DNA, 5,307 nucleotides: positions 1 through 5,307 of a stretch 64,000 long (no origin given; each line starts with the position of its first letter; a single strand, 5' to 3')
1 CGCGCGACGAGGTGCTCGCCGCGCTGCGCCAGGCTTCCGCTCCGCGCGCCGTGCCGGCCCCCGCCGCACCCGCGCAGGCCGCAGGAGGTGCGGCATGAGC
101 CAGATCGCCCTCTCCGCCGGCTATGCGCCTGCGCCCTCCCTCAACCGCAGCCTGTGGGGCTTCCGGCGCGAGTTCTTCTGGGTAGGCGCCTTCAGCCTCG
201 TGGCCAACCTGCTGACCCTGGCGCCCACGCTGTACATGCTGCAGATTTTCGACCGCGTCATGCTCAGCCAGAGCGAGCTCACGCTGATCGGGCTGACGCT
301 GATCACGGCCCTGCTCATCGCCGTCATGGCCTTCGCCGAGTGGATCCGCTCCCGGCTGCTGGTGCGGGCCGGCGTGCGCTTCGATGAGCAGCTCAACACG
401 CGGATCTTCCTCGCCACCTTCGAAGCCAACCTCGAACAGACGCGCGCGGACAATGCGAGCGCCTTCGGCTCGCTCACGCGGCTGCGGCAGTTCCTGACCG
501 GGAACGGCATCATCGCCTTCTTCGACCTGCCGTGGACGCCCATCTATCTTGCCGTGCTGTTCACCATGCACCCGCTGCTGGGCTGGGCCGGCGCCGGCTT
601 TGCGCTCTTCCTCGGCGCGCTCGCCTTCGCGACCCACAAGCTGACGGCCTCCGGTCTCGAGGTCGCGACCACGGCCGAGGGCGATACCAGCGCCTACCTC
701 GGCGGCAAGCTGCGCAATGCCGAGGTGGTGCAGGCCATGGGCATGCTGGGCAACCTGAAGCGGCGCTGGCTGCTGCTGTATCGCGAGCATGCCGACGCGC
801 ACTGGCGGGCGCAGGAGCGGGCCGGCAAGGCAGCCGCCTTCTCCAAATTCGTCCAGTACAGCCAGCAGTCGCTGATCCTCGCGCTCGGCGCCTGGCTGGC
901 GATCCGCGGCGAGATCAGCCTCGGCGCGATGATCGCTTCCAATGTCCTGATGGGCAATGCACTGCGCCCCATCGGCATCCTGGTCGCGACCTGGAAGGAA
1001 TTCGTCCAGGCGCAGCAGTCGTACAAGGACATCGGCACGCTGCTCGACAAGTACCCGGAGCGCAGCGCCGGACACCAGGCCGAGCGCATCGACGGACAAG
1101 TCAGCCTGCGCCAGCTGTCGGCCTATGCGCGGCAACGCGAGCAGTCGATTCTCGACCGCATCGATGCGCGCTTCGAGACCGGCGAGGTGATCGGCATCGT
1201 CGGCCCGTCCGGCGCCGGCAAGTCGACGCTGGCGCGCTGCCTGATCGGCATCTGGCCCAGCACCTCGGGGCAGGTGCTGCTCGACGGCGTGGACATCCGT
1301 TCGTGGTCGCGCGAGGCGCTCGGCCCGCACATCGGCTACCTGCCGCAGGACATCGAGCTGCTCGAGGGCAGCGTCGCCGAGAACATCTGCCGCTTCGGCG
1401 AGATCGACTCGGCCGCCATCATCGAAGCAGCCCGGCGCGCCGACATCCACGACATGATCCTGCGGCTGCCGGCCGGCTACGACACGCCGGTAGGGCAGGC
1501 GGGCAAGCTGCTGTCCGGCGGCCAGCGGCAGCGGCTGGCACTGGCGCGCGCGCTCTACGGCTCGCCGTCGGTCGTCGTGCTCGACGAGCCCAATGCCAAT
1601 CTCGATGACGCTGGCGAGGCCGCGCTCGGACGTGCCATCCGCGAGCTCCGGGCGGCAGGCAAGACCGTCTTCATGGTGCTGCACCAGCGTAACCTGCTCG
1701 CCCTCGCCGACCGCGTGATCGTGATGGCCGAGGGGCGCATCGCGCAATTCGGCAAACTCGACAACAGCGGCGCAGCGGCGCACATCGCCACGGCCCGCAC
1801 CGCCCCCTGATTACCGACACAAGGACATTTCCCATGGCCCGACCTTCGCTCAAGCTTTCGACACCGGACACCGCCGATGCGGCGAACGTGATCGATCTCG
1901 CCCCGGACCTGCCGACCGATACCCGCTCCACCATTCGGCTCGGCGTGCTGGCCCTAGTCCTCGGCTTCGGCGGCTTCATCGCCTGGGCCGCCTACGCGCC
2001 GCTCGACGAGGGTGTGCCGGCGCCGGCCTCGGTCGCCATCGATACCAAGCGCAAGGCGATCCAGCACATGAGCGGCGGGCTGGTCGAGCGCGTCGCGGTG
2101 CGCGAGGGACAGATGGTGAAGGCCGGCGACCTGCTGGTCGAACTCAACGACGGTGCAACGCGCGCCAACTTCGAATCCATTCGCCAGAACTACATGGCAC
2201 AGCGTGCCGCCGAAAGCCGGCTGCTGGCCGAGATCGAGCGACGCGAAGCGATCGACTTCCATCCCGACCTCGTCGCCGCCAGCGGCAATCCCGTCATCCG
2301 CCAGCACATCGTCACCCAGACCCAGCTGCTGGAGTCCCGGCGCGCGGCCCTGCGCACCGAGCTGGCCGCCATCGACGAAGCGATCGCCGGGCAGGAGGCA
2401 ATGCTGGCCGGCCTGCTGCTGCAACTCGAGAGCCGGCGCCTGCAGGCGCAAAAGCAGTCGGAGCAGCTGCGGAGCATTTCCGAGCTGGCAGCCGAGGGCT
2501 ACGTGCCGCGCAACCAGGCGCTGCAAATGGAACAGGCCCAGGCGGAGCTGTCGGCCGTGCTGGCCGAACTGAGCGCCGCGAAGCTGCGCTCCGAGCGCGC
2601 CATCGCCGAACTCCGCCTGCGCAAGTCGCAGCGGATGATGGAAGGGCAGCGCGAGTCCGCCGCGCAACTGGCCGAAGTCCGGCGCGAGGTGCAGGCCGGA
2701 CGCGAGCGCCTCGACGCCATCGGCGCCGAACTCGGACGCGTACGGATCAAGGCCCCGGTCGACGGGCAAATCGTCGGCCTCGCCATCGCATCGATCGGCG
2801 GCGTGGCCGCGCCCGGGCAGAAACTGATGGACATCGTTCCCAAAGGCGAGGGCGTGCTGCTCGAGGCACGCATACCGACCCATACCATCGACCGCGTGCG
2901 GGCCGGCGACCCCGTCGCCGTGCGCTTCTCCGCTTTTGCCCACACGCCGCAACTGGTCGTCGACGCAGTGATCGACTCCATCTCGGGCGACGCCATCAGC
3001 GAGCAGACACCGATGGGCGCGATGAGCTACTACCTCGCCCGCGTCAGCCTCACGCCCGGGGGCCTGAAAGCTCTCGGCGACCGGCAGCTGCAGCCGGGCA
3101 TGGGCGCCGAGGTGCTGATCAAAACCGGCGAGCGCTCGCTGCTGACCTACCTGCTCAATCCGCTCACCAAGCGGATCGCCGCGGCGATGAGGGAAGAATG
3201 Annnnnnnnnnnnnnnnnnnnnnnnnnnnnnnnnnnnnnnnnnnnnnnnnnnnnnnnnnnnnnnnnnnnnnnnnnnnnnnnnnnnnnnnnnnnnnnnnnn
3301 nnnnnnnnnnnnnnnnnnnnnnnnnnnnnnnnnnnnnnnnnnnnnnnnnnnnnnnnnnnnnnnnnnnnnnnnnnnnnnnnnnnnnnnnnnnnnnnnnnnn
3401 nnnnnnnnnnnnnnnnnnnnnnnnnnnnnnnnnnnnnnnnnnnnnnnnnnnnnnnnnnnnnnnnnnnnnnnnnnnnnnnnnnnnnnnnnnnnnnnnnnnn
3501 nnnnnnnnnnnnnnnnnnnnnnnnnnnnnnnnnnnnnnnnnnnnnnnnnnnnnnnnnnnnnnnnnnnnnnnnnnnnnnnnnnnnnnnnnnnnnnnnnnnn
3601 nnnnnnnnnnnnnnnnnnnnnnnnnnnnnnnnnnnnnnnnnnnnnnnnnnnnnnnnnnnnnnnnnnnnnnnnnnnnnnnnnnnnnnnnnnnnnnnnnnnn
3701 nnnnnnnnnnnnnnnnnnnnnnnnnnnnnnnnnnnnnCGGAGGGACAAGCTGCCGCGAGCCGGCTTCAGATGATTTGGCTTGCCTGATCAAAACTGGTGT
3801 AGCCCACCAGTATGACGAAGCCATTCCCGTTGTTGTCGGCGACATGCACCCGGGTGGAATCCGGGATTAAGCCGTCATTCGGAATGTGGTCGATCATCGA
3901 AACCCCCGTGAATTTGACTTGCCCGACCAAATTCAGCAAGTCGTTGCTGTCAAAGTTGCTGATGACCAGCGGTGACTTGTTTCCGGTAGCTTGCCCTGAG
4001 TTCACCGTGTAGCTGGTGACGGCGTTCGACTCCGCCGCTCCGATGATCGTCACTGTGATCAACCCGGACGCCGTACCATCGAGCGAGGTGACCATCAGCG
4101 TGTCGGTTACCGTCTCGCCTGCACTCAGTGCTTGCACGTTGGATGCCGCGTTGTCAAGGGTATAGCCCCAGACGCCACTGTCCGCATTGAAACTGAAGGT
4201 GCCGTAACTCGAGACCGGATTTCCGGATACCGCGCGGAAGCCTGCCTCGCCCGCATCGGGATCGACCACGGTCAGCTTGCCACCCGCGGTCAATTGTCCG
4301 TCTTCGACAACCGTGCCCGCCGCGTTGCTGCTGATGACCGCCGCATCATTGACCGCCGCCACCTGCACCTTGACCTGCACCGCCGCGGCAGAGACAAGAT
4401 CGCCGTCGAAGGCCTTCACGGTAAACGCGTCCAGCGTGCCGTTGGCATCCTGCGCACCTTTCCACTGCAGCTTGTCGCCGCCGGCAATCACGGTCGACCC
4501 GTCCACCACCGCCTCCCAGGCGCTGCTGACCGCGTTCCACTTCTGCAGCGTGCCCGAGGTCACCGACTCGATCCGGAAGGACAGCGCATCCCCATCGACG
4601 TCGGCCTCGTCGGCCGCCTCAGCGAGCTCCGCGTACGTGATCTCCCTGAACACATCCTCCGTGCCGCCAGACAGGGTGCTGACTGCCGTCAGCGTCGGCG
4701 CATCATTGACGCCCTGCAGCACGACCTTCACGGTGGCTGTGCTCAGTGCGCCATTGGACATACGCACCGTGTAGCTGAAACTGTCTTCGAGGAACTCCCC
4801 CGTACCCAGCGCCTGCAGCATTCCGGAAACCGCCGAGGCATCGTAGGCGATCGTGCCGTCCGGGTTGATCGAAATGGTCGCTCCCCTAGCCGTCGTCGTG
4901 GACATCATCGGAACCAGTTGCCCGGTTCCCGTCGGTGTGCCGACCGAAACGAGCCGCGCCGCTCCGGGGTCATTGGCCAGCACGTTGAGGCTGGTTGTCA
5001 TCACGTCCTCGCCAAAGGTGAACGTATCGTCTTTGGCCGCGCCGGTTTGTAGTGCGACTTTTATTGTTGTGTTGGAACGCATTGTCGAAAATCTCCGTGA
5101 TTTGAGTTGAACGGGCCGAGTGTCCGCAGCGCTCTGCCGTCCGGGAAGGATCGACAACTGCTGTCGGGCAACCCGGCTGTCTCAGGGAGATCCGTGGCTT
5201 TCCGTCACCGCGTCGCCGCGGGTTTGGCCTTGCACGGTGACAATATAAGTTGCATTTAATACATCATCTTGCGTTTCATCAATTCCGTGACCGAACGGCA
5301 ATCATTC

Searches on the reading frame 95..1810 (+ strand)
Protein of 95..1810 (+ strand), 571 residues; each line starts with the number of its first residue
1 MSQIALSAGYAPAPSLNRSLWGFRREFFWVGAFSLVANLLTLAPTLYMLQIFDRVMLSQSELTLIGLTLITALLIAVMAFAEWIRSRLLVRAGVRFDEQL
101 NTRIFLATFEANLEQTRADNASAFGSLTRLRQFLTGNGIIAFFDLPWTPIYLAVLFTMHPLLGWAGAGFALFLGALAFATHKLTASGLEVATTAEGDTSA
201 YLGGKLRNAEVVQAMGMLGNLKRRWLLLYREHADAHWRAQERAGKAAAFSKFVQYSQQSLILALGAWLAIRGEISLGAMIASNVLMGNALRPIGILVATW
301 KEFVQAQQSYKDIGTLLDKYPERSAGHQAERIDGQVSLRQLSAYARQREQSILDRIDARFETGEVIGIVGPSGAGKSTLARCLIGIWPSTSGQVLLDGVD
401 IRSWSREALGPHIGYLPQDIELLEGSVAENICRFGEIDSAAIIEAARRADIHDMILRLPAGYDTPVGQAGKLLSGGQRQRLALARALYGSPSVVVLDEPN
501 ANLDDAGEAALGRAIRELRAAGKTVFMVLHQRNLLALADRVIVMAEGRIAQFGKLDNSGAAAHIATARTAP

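Call 77: search_protein_families(library=pfam, proteins=[window:95-1810:+], max_evalue=0.00001)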
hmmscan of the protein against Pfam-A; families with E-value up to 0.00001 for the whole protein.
window:95-1810:+ (571 aa): 3 families
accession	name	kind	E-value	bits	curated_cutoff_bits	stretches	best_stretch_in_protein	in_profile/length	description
PF00005.33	ABC_tran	-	1.3e-31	110.5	25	1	353-500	1-136/137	ABC transporter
PF00664.28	ABC_membrane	-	6.6e-14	52.7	28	1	30-287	4-268/274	ABC transporter transmembrane region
PF02463.25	SMC_N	-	7e-06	26.1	40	0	472-545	136-212/220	RecF/RecN/SMC N terminal domain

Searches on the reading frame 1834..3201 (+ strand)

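Call 77: search_protein_families(library=pfam, proteins=[window:1834-3201:+], max_evalue=0.00001)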
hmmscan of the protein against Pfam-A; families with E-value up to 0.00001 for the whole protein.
window:1834-3201:+ (455 aa): 3 families
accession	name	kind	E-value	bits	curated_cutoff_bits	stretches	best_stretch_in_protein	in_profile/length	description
PF13437.12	HlyD_3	-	9.8e-16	58.9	22.2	1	305-406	2-93/106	HlyD family secretion protein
PF16576.10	HlyD_D23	-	6.8e-10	39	30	0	272-371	79-175/214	Barrel-sandwich domain of CusB or HlyD membrane-fusion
PF13533.13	Biotin_lipoyl_2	-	6e-08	32.8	29.8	1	81-105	8-32/32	Biotin-lipoyl like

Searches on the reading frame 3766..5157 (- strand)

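Call 77: search_protein_families(library=pfam, proteins=[window:3766-5157:-], max_evalue=0.00001)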
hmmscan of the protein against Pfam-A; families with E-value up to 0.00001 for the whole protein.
window:3766-5157:- (463 aa): 2 families
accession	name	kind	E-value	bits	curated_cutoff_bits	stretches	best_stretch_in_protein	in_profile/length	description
PF17803.7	Cadherin_4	-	2e-14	54.3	25.1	1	261-332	2-71/71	Bacterial cadherin-like domain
PF17963.7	Big_9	-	6.5e-14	53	23.6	1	41-145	6-88/89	Bacterial Ig domain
